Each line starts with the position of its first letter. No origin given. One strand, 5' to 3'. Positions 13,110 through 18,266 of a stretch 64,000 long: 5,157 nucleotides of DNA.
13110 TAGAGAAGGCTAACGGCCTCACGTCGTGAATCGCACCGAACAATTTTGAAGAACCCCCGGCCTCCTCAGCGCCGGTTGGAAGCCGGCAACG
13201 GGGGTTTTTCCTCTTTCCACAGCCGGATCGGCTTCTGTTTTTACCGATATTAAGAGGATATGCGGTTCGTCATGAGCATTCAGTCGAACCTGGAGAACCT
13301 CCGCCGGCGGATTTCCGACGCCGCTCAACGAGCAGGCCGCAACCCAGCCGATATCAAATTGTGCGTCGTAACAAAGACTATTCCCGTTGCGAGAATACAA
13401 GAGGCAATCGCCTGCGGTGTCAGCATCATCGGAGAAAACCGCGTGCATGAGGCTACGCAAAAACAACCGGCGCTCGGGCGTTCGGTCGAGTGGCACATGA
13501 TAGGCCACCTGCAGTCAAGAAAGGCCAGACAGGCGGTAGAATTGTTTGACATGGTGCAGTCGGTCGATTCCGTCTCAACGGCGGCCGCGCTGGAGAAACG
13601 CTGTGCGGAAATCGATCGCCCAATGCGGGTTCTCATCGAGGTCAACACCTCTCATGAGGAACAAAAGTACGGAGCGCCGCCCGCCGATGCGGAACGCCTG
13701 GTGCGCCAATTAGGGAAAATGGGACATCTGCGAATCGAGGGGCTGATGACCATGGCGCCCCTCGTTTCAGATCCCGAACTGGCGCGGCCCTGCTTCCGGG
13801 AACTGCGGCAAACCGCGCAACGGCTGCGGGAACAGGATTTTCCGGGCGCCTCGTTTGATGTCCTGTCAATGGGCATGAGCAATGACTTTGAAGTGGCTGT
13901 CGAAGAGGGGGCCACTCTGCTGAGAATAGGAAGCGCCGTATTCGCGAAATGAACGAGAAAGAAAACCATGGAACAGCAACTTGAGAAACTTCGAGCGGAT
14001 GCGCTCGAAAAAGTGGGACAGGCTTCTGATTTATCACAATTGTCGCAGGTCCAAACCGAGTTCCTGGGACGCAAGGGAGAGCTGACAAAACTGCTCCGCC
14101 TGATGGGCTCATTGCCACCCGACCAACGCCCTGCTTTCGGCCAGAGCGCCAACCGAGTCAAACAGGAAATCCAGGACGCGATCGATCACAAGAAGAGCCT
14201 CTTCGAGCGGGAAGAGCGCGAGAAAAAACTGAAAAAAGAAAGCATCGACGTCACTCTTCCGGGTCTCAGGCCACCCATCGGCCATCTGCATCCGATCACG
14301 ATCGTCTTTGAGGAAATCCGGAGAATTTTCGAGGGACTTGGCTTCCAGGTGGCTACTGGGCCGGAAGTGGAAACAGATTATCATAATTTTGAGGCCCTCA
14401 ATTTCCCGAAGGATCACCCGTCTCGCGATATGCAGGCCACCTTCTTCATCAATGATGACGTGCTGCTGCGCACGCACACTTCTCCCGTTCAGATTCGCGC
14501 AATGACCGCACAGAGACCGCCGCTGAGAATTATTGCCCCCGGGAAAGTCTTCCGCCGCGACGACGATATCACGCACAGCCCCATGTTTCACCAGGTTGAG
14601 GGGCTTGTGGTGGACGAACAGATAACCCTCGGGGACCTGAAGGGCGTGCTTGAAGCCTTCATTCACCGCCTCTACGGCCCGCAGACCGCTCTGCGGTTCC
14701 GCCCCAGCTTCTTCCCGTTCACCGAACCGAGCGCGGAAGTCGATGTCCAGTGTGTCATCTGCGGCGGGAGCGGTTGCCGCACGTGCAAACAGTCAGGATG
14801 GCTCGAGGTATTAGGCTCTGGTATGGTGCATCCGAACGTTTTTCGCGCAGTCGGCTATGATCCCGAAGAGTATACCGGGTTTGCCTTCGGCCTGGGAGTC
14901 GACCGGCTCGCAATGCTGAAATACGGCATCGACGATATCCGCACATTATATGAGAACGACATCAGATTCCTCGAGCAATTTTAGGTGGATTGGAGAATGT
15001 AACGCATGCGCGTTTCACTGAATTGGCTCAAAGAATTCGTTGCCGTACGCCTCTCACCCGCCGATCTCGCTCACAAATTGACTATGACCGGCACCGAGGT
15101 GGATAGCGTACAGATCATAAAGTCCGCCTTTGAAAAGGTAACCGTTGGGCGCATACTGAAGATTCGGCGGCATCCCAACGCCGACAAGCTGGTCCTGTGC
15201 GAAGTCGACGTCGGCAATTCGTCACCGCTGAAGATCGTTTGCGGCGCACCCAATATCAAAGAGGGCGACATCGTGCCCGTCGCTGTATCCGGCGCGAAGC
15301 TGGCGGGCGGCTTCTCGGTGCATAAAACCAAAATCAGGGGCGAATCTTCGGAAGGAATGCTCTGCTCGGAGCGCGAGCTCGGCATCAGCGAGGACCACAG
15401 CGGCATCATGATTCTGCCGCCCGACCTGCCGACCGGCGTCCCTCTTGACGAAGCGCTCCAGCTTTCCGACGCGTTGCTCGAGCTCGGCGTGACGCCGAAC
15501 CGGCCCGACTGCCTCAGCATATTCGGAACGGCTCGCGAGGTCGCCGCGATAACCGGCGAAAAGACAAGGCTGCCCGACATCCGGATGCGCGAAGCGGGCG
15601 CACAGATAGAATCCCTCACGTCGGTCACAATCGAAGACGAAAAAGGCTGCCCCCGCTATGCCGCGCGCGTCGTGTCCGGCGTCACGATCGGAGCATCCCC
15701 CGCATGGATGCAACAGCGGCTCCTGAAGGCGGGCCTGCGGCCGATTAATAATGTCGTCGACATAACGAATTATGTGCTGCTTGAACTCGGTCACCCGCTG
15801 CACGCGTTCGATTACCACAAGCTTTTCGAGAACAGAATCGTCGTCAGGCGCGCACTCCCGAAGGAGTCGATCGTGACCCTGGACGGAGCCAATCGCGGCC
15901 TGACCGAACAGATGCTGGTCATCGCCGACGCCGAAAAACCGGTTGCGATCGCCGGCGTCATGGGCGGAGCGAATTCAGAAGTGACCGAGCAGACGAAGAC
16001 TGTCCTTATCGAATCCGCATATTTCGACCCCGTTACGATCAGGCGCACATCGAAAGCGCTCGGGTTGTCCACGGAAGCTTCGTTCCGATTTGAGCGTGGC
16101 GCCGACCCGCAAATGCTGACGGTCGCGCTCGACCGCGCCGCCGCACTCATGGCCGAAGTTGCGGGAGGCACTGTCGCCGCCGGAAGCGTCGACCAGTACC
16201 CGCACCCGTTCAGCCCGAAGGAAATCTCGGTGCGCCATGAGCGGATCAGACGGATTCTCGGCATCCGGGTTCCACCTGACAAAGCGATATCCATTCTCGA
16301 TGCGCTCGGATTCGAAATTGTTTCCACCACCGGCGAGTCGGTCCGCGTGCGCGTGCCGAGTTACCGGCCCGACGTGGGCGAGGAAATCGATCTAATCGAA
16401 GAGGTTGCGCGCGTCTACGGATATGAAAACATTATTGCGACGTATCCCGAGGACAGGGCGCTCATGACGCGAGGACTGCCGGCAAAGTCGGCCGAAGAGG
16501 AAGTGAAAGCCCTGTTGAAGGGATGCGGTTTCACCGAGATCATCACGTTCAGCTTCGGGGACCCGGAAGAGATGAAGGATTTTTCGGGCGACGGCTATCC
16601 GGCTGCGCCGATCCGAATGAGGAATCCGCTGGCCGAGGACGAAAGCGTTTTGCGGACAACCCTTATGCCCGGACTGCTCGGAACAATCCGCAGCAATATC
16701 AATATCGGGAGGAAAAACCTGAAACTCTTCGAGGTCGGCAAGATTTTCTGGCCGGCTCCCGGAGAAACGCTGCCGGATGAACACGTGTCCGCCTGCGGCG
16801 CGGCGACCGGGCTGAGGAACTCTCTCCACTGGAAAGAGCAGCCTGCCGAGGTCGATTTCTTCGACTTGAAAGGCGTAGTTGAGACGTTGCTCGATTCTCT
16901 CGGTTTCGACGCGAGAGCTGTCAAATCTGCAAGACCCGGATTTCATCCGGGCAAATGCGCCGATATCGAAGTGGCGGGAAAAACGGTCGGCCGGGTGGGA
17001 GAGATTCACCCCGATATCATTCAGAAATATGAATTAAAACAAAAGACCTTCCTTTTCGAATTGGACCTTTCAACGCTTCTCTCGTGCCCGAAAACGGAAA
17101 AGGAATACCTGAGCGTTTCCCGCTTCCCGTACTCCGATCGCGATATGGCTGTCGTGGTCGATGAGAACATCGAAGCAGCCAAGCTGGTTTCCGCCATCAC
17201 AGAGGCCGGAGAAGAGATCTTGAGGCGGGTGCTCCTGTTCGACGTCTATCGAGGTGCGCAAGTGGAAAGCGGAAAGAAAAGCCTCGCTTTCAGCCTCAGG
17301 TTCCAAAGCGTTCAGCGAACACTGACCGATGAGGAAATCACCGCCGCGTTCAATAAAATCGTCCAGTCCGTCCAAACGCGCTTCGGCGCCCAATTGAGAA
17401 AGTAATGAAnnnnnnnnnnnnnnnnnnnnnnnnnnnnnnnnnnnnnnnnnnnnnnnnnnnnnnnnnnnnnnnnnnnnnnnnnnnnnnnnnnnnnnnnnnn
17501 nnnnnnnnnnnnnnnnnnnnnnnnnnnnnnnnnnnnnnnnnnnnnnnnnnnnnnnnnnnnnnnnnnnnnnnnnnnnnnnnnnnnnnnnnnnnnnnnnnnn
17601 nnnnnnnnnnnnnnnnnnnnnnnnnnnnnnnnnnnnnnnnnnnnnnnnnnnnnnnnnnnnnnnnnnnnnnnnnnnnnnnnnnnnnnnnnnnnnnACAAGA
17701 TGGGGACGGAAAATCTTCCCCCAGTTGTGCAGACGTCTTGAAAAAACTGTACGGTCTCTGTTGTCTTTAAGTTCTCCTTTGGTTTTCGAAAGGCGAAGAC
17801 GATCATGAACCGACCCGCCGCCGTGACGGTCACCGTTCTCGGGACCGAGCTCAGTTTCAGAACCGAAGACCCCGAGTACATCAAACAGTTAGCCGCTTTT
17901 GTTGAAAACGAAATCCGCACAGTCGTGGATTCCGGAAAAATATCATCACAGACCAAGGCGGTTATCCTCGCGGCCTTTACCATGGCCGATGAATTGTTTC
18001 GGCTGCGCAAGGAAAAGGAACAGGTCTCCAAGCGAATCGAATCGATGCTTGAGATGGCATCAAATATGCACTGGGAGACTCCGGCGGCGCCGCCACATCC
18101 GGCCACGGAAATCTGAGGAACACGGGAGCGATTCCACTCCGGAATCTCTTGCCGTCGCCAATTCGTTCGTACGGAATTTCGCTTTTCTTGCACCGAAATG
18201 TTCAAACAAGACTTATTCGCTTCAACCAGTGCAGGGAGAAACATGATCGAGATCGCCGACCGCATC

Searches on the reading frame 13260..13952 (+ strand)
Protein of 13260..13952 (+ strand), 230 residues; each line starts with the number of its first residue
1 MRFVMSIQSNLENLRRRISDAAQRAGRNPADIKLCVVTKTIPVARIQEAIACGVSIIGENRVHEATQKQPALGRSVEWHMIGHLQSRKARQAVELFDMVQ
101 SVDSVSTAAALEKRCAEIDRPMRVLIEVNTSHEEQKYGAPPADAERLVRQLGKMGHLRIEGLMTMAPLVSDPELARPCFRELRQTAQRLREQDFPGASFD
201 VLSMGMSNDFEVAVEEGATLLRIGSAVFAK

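Call 42: search_protein_families(library=pfam, proteins=[window:13260-13952:+], max_evalue=0.001)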
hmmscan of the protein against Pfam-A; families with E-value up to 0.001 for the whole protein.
window:13260-13952:+ (230 aa): 1 family
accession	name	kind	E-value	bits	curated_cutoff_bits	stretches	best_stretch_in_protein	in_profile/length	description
PF01168.26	Ala_racemase_N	-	4.3e-24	85.9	24.1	1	10-228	2-216/220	Alanine racemase, N-terminal domain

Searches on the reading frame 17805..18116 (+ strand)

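Call 42: search_protein_families(library=pfam, proteins=[window:17805-18116:+], max_evalue=0.001)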
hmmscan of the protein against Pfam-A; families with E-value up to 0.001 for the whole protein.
window:17805-18116:+ (103 aa): 1 family
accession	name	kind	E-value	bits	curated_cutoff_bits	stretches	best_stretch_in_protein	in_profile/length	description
PF05164.18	ZapA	-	1.9e-15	57.4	23.8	1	7-82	1-81/88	Cell division protein ZapA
